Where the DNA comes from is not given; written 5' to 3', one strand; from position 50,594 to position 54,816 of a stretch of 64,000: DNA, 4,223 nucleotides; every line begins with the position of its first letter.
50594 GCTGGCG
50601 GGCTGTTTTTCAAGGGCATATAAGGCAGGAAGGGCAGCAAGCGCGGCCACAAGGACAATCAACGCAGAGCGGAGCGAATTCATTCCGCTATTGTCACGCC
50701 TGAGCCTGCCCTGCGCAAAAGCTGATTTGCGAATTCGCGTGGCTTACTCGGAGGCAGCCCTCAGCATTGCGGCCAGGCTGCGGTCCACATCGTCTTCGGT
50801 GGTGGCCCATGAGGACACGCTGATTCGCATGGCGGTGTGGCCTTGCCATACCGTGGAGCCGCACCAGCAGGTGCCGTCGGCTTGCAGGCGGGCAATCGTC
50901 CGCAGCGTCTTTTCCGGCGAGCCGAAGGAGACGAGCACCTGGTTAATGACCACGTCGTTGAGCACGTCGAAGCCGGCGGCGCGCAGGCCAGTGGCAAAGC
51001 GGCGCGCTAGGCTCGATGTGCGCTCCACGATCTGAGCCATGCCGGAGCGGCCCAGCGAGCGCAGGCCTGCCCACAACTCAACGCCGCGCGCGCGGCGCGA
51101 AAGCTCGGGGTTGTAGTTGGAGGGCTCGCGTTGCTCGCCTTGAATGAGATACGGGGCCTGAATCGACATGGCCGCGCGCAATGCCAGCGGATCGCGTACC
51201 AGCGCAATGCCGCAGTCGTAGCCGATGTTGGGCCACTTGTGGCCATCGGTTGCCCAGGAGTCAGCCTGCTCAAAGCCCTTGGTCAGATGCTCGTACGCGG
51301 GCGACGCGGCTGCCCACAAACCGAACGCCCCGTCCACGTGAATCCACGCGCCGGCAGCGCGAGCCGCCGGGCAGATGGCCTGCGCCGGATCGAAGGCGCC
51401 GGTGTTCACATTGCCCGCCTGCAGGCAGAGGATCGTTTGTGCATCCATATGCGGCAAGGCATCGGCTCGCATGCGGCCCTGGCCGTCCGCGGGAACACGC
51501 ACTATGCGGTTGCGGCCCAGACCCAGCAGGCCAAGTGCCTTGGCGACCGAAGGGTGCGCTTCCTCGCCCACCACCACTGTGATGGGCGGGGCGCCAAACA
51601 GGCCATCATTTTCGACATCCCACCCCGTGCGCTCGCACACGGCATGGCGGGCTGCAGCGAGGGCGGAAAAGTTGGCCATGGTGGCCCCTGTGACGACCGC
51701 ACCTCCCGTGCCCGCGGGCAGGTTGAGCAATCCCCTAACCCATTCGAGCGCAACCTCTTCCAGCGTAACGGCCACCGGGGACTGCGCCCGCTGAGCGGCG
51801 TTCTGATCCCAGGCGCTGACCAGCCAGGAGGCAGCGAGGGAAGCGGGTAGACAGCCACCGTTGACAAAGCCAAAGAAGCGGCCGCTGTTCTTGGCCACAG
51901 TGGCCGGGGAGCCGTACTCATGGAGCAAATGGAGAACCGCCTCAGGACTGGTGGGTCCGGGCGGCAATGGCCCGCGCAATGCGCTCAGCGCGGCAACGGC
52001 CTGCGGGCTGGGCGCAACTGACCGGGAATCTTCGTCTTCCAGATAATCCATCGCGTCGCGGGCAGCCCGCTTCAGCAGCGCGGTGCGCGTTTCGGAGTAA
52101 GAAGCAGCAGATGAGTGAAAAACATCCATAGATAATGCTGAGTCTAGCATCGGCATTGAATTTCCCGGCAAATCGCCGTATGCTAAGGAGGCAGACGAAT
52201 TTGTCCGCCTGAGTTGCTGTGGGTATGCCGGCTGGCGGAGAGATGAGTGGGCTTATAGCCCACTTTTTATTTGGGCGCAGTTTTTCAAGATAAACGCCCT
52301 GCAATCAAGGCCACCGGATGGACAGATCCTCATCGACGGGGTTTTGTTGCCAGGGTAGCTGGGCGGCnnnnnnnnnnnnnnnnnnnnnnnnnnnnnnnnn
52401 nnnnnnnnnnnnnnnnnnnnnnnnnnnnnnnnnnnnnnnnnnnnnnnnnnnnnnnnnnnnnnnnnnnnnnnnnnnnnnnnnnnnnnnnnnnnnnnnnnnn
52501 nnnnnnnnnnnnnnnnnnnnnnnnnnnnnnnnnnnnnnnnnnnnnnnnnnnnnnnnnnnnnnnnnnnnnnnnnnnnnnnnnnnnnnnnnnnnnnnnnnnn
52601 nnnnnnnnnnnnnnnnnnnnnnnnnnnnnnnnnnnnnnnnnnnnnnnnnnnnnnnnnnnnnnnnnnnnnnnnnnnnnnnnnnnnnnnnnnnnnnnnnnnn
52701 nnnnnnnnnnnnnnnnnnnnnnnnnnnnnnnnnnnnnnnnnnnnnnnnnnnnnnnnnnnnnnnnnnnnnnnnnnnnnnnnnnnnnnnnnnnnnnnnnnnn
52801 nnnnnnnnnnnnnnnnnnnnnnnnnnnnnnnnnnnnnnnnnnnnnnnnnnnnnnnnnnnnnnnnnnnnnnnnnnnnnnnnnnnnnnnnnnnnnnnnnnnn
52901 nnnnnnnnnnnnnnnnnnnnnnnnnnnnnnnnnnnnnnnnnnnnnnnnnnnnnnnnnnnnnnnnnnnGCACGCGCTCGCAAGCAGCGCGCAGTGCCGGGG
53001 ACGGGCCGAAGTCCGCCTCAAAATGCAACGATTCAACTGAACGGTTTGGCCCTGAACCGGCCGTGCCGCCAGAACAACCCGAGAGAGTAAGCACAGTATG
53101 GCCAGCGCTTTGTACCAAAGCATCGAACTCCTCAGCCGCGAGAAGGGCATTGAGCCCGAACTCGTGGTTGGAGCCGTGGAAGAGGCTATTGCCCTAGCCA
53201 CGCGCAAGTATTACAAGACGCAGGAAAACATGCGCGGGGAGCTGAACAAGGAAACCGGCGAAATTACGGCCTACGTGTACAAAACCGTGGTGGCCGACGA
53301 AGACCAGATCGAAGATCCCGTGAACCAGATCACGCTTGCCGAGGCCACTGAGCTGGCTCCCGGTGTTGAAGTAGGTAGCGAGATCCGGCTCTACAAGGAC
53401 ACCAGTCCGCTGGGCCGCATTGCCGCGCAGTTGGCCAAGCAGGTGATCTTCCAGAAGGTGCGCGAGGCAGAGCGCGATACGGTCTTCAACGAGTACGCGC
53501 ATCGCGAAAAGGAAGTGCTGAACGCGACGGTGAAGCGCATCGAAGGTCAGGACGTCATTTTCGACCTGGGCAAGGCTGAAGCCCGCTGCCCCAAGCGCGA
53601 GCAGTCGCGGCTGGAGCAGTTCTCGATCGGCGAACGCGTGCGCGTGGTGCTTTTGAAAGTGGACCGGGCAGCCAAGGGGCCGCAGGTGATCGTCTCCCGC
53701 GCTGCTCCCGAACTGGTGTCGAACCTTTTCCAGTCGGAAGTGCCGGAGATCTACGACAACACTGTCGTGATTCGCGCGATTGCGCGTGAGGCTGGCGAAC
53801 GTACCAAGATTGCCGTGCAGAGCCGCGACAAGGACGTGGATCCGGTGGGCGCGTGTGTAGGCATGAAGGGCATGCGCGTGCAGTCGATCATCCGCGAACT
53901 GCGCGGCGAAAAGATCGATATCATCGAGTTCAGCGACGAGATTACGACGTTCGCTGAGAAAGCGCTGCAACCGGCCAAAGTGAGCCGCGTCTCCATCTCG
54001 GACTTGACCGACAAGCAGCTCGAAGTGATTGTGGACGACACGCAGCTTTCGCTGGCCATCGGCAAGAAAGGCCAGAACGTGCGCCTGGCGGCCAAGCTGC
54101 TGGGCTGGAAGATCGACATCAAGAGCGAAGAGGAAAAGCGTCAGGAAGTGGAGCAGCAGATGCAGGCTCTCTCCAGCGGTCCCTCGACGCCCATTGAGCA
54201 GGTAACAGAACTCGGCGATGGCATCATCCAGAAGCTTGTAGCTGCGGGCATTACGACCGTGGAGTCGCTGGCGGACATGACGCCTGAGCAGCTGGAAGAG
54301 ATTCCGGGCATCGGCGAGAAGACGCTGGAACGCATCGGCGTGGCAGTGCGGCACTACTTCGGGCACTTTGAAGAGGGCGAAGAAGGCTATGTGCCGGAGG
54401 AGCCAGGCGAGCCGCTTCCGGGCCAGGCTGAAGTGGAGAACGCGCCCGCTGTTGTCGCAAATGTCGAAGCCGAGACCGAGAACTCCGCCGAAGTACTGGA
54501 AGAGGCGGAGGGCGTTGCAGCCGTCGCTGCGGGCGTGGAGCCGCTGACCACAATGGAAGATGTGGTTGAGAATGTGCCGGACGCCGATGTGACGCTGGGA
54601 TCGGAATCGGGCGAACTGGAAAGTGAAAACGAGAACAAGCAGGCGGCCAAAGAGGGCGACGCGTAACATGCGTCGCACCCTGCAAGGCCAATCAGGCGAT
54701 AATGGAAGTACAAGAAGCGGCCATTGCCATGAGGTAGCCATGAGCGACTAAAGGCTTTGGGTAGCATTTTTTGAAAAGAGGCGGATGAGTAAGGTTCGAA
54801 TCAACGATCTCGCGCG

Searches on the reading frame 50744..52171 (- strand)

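Call 4: search_protein_families(library=pfam, proteins=[window:50744-52171:-])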
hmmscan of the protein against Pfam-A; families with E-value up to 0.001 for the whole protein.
window:50744-52171:- (475 aa): 1 family
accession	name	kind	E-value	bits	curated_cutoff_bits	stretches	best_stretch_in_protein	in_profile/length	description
PF00282.25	Pyridoxal_deC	-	7.3e-42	143.9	27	1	95-412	38-370/375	Pyridoxal-dependent decarboxylase conserved domain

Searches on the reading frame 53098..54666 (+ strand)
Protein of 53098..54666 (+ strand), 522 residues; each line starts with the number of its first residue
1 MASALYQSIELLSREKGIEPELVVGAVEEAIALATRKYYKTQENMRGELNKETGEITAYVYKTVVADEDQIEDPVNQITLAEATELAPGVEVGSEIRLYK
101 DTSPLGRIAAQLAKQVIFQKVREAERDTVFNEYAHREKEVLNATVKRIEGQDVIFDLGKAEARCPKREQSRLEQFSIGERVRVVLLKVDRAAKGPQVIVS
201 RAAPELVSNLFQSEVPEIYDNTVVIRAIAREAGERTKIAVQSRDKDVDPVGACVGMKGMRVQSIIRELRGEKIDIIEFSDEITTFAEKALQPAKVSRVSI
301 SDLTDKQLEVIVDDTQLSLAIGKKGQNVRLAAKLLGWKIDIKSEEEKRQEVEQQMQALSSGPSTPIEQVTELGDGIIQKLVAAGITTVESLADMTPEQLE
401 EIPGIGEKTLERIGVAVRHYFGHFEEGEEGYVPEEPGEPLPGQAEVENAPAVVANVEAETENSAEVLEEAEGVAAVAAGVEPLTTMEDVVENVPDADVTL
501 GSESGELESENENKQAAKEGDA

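Call 4: search_protein_families(library=pfam, proteins=[window:53098-54666:+])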
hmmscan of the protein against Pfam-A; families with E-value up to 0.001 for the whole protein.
window:53098-54666:+ (522 aa): 7 families
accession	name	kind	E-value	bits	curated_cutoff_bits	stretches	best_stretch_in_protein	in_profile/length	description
PF08529.16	NusA_N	-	3.5e-33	114.8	23.8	1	5-127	2-119/119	NusA N-terminal domain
PF13184.12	KH_5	-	2.2e-29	101.8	27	1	232-300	1-69/69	NusA-like KH domain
PF14520.12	HHH_5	-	7.4e-11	42.8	27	1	368-413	6-51/57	Helix-hairpin-helix domain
PF00575.29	S1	-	1.8e-07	31.9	22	1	135-196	2-70/74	S1 RNA binding domain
PF07650.23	KH_2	-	8.7e-06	25.9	22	1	281-340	1-59/78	KH domain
PF03118.21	RNA_pol_A_CTD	-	5.4e-05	23.3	23.8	1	380-413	28-61/67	Bacterial RNA polymerase, alpha chain C terminal domain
PF00633.29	HHH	-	0.00026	21.1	24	1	388-413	2-27/30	Helix-hairpin-helix motif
